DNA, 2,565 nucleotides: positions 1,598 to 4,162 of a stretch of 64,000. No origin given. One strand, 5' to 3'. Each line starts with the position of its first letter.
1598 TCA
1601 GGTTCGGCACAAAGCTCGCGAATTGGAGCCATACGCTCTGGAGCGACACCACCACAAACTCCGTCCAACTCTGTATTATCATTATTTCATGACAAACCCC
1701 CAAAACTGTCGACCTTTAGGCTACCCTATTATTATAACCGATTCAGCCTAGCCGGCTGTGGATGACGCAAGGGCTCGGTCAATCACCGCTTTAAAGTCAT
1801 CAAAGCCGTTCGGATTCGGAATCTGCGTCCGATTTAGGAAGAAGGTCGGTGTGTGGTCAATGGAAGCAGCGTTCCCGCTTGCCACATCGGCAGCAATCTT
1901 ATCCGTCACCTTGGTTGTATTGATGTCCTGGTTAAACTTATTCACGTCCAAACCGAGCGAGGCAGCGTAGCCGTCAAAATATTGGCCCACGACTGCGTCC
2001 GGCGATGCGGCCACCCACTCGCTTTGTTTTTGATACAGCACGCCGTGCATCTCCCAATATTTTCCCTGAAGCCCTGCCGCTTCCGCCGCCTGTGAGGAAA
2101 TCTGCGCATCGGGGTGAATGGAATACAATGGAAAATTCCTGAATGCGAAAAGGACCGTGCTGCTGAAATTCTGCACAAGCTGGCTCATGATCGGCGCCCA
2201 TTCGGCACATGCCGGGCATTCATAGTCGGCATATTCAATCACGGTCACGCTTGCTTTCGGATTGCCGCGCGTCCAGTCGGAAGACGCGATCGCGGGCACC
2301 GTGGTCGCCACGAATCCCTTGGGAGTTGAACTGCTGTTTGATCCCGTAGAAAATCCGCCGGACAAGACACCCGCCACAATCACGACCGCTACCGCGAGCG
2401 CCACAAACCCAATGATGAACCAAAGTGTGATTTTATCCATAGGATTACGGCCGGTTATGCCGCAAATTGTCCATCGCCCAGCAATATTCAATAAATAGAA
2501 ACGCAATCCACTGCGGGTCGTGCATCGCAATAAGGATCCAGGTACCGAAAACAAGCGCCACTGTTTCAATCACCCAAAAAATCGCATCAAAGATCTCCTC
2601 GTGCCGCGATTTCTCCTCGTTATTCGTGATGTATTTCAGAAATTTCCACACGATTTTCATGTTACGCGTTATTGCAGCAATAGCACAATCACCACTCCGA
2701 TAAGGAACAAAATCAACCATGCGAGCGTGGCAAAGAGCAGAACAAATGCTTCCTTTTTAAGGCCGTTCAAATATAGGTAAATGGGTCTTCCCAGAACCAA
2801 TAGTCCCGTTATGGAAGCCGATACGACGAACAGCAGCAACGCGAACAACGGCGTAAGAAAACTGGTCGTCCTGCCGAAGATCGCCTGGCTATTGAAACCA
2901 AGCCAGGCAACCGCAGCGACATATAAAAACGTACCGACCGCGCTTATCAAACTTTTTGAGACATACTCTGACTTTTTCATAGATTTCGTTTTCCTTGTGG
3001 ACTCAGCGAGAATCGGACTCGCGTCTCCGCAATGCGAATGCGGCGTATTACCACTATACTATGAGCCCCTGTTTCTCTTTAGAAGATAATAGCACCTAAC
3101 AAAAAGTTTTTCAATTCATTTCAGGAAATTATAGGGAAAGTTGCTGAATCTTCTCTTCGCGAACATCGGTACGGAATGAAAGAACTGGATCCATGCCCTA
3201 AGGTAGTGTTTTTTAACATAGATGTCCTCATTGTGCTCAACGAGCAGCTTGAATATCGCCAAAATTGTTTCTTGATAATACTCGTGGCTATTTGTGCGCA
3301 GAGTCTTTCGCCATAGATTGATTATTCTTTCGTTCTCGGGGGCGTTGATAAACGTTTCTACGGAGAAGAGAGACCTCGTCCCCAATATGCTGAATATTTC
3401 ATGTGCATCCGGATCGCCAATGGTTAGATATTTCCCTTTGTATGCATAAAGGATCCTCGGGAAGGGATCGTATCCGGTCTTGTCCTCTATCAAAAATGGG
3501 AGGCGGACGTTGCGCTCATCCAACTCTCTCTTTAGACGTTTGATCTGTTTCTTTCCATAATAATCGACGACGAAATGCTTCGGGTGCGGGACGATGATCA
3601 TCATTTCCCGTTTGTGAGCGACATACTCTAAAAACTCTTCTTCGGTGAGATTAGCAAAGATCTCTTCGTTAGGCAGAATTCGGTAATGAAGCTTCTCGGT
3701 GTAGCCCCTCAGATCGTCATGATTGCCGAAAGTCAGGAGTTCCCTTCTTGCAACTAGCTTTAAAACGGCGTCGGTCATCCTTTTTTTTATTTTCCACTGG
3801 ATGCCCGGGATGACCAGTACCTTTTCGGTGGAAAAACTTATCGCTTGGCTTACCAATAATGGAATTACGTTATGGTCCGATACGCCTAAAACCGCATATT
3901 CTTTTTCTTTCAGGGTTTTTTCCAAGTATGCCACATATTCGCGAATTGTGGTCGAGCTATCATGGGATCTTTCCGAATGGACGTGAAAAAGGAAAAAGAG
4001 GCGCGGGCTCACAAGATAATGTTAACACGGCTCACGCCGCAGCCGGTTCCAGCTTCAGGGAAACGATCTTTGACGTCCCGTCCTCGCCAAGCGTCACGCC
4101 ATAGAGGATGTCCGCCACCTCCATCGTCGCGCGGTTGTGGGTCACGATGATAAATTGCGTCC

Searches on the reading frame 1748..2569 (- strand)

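Call 50: search_protein_families(library=pfam, proteins=[window:1748-2569:-], max_evalue=0.01)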
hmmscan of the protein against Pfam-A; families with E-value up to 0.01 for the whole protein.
window:1748-2569:- (273 aa): 3 families
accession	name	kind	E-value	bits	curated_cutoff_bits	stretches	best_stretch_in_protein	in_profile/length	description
PF13462.12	Thioredoxin_4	-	4.5e-27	95.7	23.2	1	98-264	5-164/165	Thioredoxin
PF01323.26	DSBA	-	1.7e-07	31.7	25.6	1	198-260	125-187/191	DSBA-like thioredoxin domain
PF13743.12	Thioredoxin_5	-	0.00013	22.2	27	1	159-245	78-163/186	Thioredoxin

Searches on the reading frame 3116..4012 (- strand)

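Call 50: search_protein_families(library=pfam, proteins=[window:3116-4012:-], max_evalue=0.01)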
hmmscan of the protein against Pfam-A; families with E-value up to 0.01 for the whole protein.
window:3116-4012:- (298 aa): 1 family
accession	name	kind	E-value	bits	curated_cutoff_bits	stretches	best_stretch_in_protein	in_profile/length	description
PF02811.25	PHP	-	0.00012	22.9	26.4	1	9-110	2-94/164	PHP domain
